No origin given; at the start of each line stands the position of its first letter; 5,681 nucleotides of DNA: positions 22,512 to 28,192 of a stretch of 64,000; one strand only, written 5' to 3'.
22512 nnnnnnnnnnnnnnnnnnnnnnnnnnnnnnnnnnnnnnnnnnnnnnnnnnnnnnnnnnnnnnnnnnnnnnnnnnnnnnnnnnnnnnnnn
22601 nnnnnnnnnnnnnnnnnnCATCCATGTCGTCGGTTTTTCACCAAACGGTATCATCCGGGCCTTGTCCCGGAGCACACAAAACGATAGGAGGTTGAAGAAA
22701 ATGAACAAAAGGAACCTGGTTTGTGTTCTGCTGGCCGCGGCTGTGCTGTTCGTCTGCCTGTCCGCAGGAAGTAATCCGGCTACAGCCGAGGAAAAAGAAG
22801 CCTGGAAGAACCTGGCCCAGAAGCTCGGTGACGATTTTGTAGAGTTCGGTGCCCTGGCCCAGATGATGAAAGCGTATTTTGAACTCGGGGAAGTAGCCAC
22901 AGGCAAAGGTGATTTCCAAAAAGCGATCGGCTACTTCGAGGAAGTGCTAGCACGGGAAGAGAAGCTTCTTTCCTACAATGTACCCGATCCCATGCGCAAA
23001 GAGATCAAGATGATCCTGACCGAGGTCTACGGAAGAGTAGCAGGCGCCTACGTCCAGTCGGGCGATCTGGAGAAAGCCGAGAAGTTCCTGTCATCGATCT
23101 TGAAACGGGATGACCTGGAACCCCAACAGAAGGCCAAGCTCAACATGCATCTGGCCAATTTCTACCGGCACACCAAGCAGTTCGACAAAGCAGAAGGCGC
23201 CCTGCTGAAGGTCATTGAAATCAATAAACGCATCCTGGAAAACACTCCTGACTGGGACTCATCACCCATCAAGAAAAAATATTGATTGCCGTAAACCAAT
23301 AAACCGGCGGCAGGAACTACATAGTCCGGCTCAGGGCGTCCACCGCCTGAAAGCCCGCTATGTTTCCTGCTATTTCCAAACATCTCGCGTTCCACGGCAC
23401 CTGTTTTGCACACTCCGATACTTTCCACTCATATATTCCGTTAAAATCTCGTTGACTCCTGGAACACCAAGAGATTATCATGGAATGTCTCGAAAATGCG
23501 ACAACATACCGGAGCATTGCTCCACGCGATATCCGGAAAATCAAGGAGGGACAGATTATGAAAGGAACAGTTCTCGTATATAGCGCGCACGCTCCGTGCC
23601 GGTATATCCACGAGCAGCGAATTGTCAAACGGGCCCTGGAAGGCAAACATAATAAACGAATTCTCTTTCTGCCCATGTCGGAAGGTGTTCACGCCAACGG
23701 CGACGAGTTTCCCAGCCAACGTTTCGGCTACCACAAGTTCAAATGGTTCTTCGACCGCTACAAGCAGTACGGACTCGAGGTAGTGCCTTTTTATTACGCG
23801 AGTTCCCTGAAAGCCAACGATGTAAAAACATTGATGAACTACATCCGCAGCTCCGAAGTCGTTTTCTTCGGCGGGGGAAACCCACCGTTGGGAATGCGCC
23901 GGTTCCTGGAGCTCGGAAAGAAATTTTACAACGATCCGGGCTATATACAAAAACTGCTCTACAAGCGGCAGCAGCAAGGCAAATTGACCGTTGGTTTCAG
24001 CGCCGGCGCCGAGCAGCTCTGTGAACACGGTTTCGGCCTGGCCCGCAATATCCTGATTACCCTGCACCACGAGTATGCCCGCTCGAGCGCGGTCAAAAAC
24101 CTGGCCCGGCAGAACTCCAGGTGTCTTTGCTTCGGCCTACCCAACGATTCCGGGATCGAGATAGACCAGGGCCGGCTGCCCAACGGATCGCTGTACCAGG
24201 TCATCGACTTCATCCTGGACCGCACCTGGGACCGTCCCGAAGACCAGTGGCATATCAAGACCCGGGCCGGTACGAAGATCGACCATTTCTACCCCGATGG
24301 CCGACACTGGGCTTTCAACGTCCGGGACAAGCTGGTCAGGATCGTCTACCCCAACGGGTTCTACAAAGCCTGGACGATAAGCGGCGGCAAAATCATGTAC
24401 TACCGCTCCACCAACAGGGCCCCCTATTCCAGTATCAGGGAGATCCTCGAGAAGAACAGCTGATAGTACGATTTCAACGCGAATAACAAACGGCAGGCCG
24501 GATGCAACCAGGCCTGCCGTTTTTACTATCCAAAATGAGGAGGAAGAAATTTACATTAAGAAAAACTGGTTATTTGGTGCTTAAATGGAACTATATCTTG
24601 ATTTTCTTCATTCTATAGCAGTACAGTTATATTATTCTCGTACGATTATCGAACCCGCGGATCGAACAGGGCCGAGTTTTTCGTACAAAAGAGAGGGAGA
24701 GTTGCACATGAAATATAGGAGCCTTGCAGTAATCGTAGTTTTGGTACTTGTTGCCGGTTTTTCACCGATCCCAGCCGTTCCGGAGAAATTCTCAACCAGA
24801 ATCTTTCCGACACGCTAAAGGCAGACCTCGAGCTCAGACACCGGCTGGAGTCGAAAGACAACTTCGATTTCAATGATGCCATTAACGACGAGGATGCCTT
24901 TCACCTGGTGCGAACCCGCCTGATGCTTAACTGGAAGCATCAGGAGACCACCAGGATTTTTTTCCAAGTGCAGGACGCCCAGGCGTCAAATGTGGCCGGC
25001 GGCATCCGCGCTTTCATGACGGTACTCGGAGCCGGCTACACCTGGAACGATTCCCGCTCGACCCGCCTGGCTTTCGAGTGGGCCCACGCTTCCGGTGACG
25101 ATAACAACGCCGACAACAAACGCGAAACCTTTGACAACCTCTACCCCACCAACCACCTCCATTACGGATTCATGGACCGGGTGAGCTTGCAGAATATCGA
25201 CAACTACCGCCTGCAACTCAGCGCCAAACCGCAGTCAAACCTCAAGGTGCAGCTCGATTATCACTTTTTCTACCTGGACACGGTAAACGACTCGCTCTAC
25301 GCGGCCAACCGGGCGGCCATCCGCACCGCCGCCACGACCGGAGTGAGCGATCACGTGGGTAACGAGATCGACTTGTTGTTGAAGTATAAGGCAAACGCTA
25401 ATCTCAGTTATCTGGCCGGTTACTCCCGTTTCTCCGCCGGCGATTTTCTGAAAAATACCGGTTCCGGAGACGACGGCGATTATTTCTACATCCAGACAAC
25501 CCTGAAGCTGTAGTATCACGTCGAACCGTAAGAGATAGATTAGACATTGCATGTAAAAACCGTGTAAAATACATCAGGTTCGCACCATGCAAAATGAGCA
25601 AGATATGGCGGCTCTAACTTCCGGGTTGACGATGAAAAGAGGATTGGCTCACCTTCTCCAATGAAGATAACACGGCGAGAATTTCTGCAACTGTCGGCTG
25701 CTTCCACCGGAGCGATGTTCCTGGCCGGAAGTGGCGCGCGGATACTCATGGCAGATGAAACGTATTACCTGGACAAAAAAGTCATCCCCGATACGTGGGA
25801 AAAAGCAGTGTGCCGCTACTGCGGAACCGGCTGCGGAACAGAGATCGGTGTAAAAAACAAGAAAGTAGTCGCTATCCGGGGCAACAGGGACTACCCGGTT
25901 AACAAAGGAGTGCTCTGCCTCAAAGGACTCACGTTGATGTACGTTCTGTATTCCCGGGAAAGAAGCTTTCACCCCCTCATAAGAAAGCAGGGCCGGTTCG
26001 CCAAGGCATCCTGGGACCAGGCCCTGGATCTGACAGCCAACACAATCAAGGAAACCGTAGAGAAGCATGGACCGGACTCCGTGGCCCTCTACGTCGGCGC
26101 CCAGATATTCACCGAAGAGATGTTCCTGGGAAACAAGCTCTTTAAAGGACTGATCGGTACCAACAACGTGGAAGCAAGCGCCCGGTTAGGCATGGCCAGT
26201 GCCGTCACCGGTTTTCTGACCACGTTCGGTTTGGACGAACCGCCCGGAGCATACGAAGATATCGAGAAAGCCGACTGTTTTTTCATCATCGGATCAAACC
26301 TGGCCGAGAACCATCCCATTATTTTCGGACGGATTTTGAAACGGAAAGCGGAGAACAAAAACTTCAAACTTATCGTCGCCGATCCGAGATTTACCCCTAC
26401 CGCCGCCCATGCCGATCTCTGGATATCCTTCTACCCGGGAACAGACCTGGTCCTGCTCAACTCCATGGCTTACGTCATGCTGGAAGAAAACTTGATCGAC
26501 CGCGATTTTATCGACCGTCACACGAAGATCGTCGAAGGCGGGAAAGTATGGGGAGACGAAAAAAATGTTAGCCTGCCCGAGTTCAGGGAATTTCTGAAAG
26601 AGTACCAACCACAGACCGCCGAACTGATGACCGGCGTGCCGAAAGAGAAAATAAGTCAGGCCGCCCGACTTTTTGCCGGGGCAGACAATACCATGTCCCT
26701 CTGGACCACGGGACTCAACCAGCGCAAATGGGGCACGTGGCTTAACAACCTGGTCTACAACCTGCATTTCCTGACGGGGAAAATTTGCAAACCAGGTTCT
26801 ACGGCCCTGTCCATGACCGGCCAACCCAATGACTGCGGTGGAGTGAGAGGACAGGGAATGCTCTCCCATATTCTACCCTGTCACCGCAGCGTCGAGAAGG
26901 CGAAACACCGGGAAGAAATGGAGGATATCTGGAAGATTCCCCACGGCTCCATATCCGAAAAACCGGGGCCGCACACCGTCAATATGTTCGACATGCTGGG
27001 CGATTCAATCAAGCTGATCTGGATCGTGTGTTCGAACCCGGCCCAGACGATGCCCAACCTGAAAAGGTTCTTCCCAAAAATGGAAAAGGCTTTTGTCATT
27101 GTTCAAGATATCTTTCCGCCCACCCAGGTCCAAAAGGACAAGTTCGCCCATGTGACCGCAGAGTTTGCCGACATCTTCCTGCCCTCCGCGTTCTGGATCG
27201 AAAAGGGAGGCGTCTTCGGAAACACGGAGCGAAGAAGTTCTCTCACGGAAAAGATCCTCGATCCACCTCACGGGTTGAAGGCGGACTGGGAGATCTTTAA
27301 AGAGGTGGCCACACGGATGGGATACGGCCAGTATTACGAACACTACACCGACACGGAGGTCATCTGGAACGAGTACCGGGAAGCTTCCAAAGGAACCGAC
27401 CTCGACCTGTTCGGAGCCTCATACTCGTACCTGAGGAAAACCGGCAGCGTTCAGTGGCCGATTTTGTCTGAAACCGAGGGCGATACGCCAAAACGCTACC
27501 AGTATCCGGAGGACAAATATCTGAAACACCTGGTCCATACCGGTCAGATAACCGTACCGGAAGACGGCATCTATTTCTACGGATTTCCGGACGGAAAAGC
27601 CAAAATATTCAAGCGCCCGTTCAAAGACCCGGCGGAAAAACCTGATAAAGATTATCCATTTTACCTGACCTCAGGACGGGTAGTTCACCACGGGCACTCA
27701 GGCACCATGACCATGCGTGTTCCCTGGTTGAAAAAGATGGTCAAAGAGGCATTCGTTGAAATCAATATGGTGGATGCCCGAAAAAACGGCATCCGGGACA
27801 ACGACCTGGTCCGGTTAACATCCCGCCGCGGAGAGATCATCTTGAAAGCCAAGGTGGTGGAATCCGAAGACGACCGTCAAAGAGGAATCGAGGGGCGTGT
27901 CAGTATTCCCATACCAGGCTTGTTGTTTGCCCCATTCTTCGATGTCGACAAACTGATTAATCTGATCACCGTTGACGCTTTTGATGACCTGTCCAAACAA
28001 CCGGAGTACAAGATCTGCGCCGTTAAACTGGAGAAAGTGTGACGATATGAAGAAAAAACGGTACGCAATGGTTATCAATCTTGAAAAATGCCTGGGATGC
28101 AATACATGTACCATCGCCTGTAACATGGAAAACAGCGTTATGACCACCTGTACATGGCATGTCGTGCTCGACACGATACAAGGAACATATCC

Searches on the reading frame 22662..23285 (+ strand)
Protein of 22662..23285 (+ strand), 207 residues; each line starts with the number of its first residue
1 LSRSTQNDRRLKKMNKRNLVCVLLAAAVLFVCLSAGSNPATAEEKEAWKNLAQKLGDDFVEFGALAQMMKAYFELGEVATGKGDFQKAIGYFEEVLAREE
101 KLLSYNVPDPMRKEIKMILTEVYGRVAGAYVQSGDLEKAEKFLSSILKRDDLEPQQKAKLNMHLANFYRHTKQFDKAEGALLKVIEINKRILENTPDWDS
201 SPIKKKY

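Call 8: search_protein_families(library=pfam, proteins=[window:22662-23285:+], max_evalue=0.01)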
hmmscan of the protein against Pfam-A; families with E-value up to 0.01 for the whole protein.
window:22662-23285:+ (207 aa): 17 families
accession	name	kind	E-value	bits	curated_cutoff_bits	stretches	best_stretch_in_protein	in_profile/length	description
PF07719.23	TPR_2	-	6.3e-13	48.2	27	1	70-99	2-31/34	Tetratricopeptide repeat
PF13181.12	TPR_8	-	4.9e-12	45.4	25.7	0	70-99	2-31/34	Tetratricopeptide repeat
PF00515.34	TPR_1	-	6.4e-12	45.2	27.8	1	70-99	2-31/34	Tetratricopeptide repeat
PF13424.12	TPR_12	-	1.8e-11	44.5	30.1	1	69-103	3-37/77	Tetratricopeptide repeat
PF14559.12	TPR_19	-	1.2e-10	42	25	1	121-158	26-63/68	Tetratricopeptide repeat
PF13176.12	TPR_7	-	1.3e-09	37.8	27.9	1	71-99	1-29/36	Tetratricopeptide repeat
PF13374.12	TPR_10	-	4e-08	33.5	27.5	1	163-193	7-37/42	Tetratricopeptide repeat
PF13428.12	TPR_14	-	8.1e-08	32.7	23.5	0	125-152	6-33/44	Tetratricopeptide repeat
PF13432.12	TPR_16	-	4.4e-07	30.7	32.7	0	129-184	6-57/65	Tetratricopeptide repeat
PF13174.12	TPR_6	-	1.4e-05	25.9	26.3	0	71-98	2-29/33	Tetratricopeptide repeat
PF10345.15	Cohesin_load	-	8e-05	21.6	25.8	1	143-190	43-91/585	Cohesin loading factor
PF25068.1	ARM_TT21_4th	-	9.9e-05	23.1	30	0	127-189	6-63/153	Tetratricopeptide repeat protein 21 forth ARM domain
PF01535.26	PPR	-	0.00037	21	25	0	123-149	3-29/31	PPR repeat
PF17874.7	TPR_MalT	-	0.0031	17.3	45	1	69-194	40-157/336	MalT-like TPR region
PF09976.15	TPR_21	-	0.0044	17.2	25.5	0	126-181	82-136/193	Tetratricopeptide repeat-like domain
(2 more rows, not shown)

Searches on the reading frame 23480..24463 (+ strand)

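Call 8: search_protein_families(library=pfam, proteins=[window:23480-24463:+], max_evalue=0.01)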
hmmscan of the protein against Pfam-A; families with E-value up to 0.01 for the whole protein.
window:23480-24463:+ (327 aa): 1 family
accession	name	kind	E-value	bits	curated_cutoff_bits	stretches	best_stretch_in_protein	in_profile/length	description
PF03575.23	Peptidase_S51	-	7e-05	23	23.9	1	55-183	27-132/206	Peptidase family S51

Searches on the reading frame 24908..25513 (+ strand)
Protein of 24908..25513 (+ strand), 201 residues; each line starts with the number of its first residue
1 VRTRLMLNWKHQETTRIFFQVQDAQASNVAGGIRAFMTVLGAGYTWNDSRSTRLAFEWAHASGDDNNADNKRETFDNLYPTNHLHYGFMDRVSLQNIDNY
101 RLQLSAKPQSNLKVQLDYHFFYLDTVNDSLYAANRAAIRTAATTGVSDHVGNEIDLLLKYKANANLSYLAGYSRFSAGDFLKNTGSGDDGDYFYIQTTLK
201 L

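Call 19: search_protein_families(library=pfam, proteins=[window:24908-25513:+], max_evalue=0.001)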
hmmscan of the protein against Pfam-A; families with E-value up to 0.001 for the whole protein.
window:24908-25513:+ (201 aa): 1 family
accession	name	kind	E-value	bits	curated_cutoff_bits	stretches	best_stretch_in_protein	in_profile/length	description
PF13372.12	Alginate_exp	-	6.9e-32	111.1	25.2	1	33-187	233-387/395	Alginate export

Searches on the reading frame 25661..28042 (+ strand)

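Call 19: search_protein_families(library=pfam, proteins=[window:25661-28042:+], max_evalue=0.001)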
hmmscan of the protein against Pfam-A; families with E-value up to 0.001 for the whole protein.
window:25661-28042:+ (793 aa): 3 families
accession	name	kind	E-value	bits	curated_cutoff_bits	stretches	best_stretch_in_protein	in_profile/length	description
PF00384.28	Molybdopterin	-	5.6e-64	216.8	24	1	104-551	4-352/353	Molybdopterin oxidoreductase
PF01568.27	Molydop_binding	-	3.9e-21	75.6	26.8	1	667-787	1-110/110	Molydopterin dinucleotide binding domain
PF04879.21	Molybdop_Fe4S4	-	1e-16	61.1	22.7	1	45-98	2-55/55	Molybdopterin oxidoreductase Fe4S4 domain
